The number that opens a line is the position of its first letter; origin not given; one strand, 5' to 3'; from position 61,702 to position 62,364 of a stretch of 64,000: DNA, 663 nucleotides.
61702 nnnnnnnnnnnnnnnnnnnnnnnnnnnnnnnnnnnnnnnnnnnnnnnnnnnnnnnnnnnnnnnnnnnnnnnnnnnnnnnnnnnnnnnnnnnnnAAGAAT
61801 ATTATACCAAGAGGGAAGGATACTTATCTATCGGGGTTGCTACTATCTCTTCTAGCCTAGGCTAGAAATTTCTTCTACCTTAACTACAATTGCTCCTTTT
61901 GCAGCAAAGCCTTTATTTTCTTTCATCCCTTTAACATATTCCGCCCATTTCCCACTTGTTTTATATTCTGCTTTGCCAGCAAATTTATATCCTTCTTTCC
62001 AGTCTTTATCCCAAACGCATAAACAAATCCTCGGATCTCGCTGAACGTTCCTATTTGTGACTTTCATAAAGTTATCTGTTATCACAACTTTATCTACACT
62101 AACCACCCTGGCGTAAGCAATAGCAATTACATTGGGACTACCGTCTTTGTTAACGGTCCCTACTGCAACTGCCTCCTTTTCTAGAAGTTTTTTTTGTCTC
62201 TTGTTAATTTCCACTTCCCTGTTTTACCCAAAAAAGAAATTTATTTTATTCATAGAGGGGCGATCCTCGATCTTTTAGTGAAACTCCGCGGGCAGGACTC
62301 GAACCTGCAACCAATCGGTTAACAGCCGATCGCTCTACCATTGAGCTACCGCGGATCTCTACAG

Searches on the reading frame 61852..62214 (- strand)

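Call 68: search_protein_families(library=pfam, proteins=[window:61852-62214:-], max_evalue=0.0001)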
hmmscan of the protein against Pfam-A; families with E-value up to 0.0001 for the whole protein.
window:61852-62214:- (120 aa): 1 family
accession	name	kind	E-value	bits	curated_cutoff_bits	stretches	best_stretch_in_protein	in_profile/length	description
PF01243.27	PNPOx_N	-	8.3e-14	52.4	28.1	1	9-118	7-118/120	Pyridoxamine 5'-phosphate oxidase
